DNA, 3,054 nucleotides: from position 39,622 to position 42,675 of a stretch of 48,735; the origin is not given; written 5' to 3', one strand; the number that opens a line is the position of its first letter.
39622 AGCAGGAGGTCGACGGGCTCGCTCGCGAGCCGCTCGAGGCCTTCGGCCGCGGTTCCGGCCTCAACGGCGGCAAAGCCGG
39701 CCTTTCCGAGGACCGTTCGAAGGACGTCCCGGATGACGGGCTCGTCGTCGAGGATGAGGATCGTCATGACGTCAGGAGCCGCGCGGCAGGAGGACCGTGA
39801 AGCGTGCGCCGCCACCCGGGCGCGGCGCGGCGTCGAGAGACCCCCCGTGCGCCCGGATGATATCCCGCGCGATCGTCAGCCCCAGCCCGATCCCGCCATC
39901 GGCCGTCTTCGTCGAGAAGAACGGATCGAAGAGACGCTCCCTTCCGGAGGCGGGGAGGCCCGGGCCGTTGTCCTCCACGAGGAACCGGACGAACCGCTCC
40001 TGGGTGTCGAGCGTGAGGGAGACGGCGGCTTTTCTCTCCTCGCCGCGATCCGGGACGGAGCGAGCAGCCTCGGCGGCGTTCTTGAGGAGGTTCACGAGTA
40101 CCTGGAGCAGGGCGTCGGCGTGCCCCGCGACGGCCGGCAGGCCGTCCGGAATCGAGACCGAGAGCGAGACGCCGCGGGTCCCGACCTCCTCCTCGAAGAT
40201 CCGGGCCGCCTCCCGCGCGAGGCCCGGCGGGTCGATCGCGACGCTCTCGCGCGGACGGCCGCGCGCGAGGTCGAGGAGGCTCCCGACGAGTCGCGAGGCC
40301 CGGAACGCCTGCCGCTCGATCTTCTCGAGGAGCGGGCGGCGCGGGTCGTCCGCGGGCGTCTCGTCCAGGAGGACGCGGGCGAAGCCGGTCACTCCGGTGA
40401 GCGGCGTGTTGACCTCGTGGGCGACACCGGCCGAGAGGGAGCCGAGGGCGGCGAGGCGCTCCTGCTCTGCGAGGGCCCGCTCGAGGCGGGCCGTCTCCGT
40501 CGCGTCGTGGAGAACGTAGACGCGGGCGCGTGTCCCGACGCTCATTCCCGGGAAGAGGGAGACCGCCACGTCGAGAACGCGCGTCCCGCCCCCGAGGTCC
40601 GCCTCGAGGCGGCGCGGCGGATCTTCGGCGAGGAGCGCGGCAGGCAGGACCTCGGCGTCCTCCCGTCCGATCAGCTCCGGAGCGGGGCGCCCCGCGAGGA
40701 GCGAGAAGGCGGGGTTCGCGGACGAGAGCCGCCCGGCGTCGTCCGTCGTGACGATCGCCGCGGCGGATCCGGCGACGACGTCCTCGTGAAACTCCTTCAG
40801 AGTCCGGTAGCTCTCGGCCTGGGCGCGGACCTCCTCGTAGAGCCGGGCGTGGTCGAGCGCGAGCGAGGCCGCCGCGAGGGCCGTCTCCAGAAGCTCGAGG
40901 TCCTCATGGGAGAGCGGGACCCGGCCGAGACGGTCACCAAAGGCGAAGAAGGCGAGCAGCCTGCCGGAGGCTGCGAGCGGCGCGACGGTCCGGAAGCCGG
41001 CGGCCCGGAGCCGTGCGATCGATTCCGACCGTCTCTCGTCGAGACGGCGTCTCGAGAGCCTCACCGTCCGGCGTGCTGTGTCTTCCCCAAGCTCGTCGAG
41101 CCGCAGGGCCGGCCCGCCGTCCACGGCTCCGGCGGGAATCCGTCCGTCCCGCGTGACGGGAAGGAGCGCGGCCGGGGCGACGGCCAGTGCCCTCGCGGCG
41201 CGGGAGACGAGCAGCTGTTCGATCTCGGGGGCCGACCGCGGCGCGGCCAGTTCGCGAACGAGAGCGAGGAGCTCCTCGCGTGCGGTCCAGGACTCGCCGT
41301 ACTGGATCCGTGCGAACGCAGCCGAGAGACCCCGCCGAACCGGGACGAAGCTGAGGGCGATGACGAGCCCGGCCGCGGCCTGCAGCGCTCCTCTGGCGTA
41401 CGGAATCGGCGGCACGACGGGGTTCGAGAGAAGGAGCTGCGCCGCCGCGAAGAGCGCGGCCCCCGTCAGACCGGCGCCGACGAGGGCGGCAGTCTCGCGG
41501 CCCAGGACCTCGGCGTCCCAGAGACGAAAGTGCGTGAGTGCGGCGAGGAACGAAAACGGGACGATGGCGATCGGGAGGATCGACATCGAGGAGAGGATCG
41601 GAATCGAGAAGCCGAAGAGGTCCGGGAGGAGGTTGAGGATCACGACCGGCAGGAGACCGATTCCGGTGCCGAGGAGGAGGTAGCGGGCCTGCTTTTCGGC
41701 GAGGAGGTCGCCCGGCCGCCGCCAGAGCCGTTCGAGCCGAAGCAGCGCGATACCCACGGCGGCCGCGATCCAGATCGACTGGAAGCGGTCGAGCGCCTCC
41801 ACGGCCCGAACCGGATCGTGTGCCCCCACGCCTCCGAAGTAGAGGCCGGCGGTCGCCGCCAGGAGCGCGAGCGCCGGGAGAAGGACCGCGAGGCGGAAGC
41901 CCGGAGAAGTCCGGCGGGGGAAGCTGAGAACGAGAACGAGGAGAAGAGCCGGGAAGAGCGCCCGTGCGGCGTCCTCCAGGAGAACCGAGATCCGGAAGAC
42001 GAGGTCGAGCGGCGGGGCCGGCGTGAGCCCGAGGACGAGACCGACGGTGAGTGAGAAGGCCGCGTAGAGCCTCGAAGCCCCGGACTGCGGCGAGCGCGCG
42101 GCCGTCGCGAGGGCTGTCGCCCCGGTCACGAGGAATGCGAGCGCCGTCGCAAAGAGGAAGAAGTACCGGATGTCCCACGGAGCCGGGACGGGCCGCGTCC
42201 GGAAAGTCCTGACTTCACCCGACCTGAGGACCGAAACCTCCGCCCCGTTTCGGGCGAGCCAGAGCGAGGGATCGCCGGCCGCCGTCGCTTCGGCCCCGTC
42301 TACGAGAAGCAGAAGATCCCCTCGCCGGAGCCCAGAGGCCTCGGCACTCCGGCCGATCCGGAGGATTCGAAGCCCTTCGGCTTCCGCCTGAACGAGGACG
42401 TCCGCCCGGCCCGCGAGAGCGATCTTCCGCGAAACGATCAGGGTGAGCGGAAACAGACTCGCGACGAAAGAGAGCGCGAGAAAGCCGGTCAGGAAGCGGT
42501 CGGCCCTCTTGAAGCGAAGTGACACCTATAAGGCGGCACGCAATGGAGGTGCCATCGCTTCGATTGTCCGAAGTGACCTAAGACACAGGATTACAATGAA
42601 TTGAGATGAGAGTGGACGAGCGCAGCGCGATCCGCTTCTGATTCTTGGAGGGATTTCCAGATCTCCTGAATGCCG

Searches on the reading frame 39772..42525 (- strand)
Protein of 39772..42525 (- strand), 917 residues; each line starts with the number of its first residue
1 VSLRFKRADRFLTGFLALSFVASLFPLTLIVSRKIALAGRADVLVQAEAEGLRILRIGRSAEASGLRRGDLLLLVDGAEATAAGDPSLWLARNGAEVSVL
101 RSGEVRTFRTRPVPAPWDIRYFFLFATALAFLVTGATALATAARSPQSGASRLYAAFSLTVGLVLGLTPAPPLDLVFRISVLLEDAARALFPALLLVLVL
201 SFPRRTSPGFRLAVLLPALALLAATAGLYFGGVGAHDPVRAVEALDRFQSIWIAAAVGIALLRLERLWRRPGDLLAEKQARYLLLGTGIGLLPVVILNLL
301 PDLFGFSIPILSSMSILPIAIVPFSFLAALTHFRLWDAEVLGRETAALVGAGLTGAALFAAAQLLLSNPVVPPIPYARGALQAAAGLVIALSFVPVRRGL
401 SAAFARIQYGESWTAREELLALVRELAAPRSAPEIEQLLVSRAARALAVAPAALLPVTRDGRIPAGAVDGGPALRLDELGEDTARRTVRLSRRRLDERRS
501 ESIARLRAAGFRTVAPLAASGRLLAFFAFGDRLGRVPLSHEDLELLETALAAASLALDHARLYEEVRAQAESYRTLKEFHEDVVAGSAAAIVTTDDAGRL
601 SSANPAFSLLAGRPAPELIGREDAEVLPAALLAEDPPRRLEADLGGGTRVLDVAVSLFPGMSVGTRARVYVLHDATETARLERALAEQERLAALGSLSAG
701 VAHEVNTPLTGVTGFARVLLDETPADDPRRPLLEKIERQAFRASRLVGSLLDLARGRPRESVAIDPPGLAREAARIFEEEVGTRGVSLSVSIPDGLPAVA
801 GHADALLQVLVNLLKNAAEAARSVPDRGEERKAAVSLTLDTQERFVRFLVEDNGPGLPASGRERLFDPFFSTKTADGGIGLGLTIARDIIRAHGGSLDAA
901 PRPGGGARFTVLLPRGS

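Call 35: search_protein_families(library=pfam, proteins=[window:39772-42525:-], max_evalue=0.00001)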
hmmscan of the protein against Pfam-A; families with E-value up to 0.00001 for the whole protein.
window:39772-42525:- (917 aa): 2 families
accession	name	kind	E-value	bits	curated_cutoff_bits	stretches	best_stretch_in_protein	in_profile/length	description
PF02518.31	HATPase_c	-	2.3e-22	79.9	26.4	1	802-915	2-109/111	Histidine kinase-, DNA gyrase B-, and HSP90-like ATPase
PF00512.31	HisKA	-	2.3e-14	53.6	26.9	1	694-756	2-63/66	His Kinase A (phospho-acceptor) domain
